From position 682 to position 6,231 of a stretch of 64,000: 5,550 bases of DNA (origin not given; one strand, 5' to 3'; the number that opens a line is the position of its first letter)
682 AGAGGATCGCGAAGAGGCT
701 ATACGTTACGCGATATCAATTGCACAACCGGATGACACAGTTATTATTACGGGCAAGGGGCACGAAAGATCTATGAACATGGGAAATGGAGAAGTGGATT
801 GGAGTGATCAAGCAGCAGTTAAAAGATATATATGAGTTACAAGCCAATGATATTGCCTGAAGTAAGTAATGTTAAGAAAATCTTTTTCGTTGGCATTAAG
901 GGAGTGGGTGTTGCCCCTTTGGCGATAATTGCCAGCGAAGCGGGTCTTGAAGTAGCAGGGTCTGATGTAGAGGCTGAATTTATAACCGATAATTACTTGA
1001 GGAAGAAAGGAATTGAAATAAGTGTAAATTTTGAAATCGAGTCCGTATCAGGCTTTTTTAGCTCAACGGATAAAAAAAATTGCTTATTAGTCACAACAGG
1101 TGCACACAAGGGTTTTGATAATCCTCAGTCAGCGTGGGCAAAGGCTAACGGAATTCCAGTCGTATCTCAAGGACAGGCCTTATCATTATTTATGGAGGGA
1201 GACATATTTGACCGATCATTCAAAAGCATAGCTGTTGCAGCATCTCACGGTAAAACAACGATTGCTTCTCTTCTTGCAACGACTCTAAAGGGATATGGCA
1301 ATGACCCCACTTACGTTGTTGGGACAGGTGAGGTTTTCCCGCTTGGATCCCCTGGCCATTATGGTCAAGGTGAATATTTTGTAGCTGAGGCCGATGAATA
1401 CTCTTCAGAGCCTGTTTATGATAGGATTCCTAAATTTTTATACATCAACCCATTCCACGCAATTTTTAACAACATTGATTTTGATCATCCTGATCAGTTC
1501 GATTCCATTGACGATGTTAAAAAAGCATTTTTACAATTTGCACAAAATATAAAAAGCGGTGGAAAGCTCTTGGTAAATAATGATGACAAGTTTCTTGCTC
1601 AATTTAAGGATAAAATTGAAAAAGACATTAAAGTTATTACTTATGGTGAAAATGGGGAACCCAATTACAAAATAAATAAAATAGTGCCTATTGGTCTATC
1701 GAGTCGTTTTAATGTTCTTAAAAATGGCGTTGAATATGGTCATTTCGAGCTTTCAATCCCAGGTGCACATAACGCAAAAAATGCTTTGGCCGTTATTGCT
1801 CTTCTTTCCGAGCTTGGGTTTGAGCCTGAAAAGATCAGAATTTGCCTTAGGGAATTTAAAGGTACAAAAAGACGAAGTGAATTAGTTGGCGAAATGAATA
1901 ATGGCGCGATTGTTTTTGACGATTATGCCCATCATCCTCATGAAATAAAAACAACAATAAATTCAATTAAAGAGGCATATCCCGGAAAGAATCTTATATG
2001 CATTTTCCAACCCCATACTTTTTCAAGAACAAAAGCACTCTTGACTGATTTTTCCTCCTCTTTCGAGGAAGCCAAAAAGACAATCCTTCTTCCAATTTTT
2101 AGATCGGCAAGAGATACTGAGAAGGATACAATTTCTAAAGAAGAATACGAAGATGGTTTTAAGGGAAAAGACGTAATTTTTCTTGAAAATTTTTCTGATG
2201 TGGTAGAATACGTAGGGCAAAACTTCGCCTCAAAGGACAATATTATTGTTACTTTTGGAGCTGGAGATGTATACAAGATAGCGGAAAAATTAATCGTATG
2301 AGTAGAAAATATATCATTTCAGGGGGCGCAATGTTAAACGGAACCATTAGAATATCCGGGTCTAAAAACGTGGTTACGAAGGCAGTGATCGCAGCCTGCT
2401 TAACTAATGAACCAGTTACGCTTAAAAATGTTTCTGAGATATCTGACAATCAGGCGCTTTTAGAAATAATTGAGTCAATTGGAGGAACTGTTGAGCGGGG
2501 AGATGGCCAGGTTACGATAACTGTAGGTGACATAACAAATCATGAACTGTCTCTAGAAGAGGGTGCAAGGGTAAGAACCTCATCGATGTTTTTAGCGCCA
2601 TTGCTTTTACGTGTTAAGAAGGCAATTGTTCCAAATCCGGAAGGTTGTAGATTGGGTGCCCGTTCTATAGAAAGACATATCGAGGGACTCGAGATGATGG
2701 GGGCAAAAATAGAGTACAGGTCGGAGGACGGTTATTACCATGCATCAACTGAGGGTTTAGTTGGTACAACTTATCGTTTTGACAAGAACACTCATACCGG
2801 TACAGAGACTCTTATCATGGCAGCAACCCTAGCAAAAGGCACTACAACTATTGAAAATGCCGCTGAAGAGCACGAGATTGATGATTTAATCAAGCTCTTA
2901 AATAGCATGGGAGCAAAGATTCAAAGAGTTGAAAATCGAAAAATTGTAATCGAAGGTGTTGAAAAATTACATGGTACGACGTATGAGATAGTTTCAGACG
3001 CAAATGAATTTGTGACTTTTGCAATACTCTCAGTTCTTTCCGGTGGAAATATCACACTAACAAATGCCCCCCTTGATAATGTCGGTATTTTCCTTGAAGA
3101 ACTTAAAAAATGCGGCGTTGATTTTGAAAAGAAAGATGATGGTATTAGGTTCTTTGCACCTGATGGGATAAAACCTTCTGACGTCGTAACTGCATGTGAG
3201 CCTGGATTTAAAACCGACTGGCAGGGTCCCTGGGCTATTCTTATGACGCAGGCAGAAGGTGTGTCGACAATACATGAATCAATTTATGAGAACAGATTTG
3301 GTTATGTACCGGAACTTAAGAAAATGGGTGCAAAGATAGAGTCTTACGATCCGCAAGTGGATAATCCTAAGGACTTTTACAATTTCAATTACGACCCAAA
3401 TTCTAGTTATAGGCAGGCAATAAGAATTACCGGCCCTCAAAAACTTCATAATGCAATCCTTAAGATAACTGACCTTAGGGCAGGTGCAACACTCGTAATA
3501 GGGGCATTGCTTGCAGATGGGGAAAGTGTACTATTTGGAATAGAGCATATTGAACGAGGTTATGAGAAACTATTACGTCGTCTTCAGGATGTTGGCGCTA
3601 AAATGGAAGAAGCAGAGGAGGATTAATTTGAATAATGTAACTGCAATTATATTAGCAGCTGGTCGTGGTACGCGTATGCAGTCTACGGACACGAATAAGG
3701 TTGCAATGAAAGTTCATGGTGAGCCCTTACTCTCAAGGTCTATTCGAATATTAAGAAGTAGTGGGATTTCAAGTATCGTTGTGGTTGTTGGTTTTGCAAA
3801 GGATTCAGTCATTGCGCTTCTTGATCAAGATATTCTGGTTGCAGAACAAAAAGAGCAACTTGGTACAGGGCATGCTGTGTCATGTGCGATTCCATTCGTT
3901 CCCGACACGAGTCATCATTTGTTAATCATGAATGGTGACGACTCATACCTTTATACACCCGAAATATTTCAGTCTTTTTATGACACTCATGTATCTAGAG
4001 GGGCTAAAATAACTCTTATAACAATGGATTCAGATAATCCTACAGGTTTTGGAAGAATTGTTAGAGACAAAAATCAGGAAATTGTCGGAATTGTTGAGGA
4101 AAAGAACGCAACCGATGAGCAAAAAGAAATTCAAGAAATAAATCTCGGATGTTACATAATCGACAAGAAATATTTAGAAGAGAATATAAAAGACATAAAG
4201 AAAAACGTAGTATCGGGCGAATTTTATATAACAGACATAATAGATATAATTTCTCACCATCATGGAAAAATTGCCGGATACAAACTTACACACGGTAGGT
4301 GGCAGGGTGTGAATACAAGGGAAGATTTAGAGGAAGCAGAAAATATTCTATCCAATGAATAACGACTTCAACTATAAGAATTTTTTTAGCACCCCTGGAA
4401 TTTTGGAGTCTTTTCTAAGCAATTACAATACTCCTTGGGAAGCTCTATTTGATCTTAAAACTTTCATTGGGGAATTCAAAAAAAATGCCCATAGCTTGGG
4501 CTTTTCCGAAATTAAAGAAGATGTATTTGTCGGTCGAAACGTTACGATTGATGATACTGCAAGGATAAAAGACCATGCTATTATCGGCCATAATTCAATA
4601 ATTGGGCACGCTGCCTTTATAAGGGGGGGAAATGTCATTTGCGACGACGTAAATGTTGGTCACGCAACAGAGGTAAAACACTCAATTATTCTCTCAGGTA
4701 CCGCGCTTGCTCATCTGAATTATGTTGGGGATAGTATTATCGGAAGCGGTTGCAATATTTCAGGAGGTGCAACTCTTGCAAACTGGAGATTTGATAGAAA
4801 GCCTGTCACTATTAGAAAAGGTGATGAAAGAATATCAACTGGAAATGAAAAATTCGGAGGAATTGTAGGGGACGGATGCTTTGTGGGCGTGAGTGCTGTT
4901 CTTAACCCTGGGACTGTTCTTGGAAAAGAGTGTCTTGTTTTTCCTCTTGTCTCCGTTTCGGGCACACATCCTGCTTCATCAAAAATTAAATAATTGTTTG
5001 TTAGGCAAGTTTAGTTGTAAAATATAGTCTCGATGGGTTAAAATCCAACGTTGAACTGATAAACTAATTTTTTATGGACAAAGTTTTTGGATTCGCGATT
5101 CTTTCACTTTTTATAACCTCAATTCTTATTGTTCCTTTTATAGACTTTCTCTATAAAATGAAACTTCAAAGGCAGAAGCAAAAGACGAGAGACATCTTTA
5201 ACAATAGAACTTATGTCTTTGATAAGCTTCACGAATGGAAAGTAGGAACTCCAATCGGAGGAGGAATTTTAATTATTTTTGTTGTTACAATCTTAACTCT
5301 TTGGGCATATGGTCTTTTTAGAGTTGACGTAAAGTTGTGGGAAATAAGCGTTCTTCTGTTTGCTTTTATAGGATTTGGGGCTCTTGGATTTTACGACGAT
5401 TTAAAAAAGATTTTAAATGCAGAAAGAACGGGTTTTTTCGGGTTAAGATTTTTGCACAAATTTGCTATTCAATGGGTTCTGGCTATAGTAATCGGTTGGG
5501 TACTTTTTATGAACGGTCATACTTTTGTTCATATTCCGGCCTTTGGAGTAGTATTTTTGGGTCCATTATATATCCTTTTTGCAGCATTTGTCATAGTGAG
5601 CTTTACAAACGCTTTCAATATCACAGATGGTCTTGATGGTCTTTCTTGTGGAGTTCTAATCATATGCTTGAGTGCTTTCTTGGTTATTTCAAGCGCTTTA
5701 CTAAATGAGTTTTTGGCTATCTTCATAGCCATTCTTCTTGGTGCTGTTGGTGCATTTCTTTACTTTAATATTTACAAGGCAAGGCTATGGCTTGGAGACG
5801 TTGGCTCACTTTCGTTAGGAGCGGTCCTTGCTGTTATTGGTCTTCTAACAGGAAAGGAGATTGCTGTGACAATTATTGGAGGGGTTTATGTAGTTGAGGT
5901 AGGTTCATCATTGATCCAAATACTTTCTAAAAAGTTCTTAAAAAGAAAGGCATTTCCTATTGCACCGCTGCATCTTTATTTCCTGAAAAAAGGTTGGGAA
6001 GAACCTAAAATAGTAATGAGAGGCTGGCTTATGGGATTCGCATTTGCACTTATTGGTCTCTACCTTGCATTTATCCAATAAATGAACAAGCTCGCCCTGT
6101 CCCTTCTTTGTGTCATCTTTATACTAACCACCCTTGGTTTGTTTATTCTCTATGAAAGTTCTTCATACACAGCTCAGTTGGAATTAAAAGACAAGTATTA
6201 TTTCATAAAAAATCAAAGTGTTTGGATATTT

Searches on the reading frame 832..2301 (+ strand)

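Call 42: search_protein_families(library=pfam, proteins=[window:832-2301:+], max_evalue=0.001)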
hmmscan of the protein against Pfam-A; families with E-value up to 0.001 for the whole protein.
window:832-2301:+ (489 aa): 3 families
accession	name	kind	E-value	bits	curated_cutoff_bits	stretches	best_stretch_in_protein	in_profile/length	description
PF08245.18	Mur_ligase_M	-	5.4e-25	89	24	1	138-324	4-199/200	Mur ligase middle domain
PF02875.26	Mur_ligase_C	-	2.6e-18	67.5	28.4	1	347-478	1-127/127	Mur ligase, glutamate ligase domain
PF01225.30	Mur_ligase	-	7.6e-13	49.1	21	1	17-122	2-92/95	Mur ligase family, catalytic domain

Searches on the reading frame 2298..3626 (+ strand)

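Call 42: search_protein_families(library=pfam, proteins=[window:2298-3626:+], max_evalue=0.001)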
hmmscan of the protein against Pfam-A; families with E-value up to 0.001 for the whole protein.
window:2298-3626:+ (442 aa): 1 family
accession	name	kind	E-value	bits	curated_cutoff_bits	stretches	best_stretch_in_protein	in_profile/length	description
PF00275.25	EPSP_synthase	-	8.3e-70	236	22.8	1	9-428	3-416/417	EPSP synthase (3-phosphoshikimate 1-carboxyvinyltransferase)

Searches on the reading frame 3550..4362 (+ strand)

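Call 42: search_protein_families(library=pfam, proteins=[window:3550-4362:+], max_evalue=0.001)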
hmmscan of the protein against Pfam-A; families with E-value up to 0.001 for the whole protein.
window:3550-4362:+ (270 aa): 3 families
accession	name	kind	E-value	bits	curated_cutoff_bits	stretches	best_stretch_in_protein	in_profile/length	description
PF00483.29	NTP_transferase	-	5.2e-21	75.8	21.2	1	32-267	2-242/245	Nucleotidyl transferase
PF12804.13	NTP_transf_3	-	1e-16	62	27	1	32-171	1-137/160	MobA-like NTP transferase domain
PF01128.25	IspD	-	2.6e-09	37.6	27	1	30-155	1-126/221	2-C-methyl-D-erythritol 4-phosphate cytidylyltransferase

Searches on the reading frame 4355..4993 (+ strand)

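Call 42: search_protein_families(library=pfam, proteins=[window:4355-4993:+], max_evalue=0.001)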
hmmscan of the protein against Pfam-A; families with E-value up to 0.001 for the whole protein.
window:4355-4993:+ (212 aa): 5 families
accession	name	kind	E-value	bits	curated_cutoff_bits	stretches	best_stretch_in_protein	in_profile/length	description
PF25084.1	LbH_EIF2B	-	5.6e-12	46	54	1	51-139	16-103/105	EIF2B subunit epsilon LbH domain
PF00132.30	Hexapep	-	3e-11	43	27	1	57-91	2-36/36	Bacterial transferase hexapeptide (six repeats)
PF24894.1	Hexapep_GlmU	-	0.00033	21.2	23.3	0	80-140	18-82/104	GlmU-like, C-terminal hexapeptide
PF14602.12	Hexapep_2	-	0.00063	19.9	27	1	170-195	3-26/34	Hexapeptide repeat of succinyl-transferase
PF16314.11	DUF4954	-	0.00073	18.7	26.2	1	54-136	171-255/433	Domain of unknown function (DUF4954)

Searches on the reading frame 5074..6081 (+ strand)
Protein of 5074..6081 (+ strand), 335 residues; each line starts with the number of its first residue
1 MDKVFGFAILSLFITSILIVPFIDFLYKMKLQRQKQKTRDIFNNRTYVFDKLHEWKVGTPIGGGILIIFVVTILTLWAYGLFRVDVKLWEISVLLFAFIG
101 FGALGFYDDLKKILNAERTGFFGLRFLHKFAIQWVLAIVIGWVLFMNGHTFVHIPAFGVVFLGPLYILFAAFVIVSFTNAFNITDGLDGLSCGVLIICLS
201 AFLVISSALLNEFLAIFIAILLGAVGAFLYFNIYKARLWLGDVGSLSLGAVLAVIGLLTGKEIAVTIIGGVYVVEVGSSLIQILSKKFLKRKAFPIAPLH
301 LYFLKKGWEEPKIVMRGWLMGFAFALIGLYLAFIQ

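Call 42: search_protein_families(library=pfam, proteins=[window:5074-6081:+], max_evalue=0.001)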
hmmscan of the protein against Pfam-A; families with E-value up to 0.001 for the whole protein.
window:5074-6081:+ (335 aa): 1 family
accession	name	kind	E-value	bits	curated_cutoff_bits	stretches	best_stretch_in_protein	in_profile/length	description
PF00953.26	Glycos_transf_4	-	1.1e-28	100.7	27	1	93-258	3-158/160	Glycosyl transferase family 4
